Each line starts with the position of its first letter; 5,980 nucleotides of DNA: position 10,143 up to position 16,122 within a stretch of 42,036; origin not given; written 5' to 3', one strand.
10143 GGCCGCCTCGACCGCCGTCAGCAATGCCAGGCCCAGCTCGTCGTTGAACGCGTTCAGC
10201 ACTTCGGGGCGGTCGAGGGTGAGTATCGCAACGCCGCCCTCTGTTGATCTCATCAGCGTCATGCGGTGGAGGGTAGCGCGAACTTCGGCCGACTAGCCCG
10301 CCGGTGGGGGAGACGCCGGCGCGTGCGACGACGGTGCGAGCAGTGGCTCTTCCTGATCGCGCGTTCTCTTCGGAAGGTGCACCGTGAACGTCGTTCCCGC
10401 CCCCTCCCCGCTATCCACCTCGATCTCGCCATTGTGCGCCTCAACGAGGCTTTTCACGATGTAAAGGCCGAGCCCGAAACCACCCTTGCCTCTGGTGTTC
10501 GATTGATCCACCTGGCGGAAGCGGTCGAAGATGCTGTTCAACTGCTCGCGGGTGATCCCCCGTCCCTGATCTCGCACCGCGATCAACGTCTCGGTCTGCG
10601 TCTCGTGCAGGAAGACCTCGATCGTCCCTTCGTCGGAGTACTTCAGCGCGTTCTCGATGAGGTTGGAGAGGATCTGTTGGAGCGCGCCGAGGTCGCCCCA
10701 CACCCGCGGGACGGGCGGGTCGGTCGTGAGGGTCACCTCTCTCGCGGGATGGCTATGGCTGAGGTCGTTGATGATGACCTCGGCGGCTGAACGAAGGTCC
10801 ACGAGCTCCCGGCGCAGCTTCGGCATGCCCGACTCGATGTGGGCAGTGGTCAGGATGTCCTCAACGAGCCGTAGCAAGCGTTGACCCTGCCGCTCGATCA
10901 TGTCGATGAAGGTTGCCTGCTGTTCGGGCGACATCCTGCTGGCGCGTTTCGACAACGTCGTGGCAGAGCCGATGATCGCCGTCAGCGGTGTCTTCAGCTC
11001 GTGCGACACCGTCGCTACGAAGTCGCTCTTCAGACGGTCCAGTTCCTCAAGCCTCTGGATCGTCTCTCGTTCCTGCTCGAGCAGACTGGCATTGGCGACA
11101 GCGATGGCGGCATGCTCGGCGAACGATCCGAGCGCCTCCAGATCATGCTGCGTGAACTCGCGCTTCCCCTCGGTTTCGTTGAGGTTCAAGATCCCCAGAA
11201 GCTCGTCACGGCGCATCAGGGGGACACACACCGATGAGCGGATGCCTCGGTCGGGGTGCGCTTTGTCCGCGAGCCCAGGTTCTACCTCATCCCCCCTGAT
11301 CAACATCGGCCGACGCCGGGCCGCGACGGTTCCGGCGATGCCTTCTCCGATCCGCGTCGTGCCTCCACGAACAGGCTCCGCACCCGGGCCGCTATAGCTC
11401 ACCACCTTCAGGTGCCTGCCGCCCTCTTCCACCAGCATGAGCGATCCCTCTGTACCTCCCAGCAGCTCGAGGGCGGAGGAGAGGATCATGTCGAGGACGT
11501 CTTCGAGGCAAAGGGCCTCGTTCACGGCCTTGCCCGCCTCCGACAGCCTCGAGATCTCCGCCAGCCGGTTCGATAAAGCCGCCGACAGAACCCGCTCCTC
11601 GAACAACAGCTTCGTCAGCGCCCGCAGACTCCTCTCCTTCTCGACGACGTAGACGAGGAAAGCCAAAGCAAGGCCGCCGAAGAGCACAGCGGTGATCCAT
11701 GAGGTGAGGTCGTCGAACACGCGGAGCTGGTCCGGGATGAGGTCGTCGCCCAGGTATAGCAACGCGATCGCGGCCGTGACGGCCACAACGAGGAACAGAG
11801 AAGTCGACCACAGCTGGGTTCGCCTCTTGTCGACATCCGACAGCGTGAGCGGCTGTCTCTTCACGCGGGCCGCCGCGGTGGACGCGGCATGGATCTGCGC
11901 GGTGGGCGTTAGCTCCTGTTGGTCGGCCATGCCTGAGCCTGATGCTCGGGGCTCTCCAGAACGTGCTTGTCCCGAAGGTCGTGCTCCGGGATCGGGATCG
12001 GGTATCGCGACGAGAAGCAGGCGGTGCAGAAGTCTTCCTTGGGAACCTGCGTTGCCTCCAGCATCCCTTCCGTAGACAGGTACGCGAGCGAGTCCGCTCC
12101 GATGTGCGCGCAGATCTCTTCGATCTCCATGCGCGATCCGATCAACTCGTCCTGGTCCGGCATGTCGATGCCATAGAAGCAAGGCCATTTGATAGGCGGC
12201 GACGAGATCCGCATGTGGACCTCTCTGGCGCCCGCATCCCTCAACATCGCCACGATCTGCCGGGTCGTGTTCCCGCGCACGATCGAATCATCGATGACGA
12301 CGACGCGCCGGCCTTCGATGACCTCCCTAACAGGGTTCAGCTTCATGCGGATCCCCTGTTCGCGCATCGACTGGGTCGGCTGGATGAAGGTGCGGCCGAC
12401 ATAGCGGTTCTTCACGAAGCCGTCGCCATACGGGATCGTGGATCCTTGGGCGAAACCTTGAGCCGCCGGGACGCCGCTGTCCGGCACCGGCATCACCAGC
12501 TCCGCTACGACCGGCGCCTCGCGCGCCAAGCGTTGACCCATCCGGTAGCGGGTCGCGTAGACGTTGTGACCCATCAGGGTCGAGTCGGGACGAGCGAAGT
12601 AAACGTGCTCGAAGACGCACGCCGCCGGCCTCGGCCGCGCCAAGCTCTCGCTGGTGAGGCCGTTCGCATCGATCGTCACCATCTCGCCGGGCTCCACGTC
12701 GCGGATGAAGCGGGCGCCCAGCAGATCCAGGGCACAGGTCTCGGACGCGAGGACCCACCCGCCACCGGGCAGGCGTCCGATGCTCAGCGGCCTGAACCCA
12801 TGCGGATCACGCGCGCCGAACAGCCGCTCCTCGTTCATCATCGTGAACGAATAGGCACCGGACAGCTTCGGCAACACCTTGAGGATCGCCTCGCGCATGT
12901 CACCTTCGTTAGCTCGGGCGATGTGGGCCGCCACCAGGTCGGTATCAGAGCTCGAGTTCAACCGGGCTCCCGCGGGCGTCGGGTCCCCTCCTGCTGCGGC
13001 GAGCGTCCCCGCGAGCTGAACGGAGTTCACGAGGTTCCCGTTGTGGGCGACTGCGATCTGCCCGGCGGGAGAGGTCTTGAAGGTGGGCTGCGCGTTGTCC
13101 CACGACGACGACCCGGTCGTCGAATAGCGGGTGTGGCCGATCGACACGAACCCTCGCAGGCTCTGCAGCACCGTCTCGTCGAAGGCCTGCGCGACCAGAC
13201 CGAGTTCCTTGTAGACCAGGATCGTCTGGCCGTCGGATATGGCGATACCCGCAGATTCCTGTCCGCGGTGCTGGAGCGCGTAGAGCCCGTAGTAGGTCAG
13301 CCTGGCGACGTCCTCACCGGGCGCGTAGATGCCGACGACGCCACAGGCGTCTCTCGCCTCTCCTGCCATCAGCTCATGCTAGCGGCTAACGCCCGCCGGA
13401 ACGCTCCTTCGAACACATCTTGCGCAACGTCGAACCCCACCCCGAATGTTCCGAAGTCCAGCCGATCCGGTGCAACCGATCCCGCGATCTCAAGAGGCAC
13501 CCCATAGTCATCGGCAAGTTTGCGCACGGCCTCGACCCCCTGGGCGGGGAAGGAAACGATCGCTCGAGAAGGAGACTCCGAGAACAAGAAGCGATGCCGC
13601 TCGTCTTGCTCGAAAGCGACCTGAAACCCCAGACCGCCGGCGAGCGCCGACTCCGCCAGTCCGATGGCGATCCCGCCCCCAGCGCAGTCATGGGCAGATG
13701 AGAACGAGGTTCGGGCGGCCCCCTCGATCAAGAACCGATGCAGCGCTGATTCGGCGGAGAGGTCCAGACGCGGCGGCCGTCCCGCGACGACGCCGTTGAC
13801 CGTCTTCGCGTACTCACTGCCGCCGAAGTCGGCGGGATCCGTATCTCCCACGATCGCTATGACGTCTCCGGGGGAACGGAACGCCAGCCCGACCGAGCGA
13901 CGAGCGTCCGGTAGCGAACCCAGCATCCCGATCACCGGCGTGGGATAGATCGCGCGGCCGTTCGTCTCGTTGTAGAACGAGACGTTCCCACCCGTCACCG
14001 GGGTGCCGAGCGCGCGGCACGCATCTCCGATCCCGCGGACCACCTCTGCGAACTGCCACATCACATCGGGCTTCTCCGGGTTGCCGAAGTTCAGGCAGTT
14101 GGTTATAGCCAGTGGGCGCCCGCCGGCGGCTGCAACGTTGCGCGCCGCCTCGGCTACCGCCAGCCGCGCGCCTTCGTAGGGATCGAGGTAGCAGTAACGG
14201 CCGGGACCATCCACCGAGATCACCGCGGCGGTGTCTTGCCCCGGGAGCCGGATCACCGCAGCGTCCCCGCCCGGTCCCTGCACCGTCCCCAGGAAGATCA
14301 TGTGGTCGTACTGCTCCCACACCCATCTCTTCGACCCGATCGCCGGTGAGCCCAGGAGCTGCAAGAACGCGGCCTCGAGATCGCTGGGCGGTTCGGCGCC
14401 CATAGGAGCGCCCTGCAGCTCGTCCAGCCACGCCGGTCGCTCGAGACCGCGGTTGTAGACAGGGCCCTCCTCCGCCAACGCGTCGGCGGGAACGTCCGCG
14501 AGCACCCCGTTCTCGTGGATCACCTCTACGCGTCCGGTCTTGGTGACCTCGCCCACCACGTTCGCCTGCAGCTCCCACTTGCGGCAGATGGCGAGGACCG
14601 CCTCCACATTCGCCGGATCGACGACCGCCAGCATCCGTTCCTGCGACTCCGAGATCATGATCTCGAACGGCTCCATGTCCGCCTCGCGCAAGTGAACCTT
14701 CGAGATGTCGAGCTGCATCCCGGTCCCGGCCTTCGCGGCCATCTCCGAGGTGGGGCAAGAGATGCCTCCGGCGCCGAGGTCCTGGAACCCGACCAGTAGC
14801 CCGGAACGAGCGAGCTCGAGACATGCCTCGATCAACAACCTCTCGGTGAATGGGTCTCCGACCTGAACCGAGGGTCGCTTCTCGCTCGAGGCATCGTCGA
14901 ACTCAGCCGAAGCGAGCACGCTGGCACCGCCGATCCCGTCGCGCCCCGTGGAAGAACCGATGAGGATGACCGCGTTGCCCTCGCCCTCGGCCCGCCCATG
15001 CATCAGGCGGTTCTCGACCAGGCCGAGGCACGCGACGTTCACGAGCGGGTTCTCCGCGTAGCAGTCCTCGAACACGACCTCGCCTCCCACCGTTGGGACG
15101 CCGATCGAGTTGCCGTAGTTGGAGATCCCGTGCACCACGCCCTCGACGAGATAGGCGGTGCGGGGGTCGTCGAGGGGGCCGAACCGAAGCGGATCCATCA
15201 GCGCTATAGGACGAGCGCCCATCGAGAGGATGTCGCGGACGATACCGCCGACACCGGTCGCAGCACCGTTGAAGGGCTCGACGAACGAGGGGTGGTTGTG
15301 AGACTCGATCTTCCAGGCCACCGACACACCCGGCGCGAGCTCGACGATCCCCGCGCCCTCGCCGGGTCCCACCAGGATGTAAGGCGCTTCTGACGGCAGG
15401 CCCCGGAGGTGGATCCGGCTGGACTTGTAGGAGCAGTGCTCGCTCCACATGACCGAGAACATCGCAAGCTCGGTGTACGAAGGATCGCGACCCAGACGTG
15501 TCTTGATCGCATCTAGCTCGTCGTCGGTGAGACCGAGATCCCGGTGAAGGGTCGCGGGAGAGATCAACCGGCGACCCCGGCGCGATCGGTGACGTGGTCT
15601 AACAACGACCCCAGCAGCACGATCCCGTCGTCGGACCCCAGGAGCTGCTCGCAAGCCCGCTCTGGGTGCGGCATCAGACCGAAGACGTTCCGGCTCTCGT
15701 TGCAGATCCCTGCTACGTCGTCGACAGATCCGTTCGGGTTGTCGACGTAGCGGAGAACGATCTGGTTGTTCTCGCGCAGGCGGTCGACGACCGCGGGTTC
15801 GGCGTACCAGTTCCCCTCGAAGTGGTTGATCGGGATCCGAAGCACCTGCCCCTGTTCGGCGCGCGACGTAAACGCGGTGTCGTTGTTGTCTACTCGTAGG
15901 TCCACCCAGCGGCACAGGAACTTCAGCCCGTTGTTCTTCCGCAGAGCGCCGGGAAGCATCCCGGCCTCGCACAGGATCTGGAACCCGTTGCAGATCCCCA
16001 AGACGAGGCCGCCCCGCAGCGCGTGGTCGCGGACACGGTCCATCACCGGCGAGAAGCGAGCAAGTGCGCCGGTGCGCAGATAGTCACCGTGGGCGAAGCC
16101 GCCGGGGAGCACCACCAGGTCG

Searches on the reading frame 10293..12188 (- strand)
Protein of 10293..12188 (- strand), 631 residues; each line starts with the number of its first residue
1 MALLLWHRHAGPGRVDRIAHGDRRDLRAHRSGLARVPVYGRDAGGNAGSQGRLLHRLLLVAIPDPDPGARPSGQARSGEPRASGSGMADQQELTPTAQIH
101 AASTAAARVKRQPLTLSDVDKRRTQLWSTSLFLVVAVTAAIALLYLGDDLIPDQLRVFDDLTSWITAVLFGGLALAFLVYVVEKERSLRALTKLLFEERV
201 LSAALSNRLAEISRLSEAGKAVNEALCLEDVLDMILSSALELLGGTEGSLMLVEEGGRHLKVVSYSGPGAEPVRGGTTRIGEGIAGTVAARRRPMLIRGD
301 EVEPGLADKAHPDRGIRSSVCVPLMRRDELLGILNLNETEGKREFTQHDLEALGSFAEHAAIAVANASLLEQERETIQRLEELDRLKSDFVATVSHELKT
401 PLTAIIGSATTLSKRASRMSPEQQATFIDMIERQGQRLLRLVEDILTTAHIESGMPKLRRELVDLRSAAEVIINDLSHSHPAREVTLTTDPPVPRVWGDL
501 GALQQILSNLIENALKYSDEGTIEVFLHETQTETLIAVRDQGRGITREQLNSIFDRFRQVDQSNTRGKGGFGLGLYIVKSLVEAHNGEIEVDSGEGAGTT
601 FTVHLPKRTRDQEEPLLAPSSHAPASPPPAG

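Call 37: find_encoding_contigs(protein=window:10293-12188:-, flank=10000, max_places=1)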
Protein window:10293-12188:- (631 aa): no gene with exactly this product is on record in the collection.

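Call 38: search_protein_families(library=pfam, proteins=[window:10293-12188:-], max_evalue=0.000001)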
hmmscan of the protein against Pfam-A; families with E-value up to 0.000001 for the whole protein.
window:10293-12188:- (631 aa): 5 families
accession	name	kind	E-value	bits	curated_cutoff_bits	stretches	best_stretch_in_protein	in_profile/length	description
PF02518.31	HATPase_c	-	8.2e-32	110.4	26.4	1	499-608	2-110/111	Histidine kinase-, DNA gyrase B-, and HSP90-like ATPase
PF13185.12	GAF_2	-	3e-21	76.5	28.6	1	228-364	4-135/136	GAF domain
PF00512.31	HisKA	-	1.5e-19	70.2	26.9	1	387-454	2-66/66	His Kinase A (phospho-acceptor) domain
PF01590.32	GAF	-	2.5e-19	70.5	22.4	1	228-364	2-133/133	GAF domain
PF13492.12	GAF_3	-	3.4e-15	57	27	1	228-366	2-129/129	GAF domain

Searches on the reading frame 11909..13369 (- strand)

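Call 39: search_protein_families(library=pfam, proteins=[window:11909-13369:-], max_evalue=0.000001)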
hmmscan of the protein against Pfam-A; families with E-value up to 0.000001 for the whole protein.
window:11909-13369:- (486 aa): 3 families
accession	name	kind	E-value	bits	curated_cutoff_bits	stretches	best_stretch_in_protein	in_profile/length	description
PF13537.11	GATase_7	-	8.6e-15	55.3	25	1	88-214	8-121/123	Glutamine amidotransferase domain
PF13522.11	GATase_6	-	3.1e-13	50.3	27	1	74-210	11-130/130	Glutamine amidotransferase domain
PF00156.33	Pribosyltran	-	6.8e-07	29.2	26.3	0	291-385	32-119/158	Phosphoribosyl transferase domain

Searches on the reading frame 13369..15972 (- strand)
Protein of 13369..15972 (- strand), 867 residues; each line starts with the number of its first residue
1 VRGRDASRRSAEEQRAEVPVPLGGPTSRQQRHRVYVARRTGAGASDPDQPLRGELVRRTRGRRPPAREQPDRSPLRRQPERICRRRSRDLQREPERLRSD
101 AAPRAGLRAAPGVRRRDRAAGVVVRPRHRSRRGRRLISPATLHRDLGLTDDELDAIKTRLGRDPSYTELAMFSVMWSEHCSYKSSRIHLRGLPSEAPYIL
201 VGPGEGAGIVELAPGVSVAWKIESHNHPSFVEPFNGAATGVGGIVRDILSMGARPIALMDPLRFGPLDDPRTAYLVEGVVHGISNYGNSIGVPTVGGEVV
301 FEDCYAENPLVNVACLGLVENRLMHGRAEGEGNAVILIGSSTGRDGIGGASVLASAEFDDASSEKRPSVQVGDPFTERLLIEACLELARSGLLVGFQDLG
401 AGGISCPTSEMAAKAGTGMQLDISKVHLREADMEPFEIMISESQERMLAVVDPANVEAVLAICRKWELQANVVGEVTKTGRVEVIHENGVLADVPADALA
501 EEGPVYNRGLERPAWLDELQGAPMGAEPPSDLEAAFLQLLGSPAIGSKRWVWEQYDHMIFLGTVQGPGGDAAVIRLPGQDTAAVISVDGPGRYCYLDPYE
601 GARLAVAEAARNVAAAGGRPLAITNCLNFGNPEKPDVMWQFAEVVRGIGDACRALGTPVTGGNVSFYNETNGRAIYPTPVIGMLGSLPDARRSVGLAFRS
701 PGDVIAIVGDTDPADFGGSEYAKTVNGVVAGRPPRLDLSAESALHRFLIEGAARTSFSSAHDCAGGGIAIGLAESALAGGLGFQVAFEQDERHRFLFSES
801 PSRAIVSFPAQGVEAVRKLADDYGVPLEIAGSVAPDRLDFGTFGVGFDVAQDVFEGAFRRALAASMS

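Call 36: find_encoding_contigs(protein=window:13369-15972:-, flank=10000, max_places=2)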
Protein window:13369-15972:- (867 aa): no gene with exactly this product is on record in the collection.
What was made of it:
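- Tried and rejected: Two exact-sequence look-ups found nothing (calls 36, 37), probably because the record uses different start codons.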

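Call 39: search_protein_families(library=pfam, proteins=[window:13369-15972:-], max_evalue=0.000001)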
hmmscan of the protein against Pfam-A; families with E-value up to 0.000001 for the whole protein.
window:13369-15972:- (867 aa): 3 families
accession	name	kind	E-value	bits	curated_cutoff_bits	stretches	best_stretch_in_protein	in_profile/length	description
PF02769.27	AIRS_C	-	3.8e-58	196.5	23.1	2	331-486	2-155/156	AIR synthase related protein, C-terminal domain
PF00586.29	AIRS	-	3.8e-57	192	24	2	568-686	1-111/112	AIR synthase related protein, N-terminal domain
PF18072.6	FGAR-AT_linker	-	2.6e-17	63.5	26.6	1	141-183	5-50/50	Formylglycinamide ribonucleotide amidotransferase linker domain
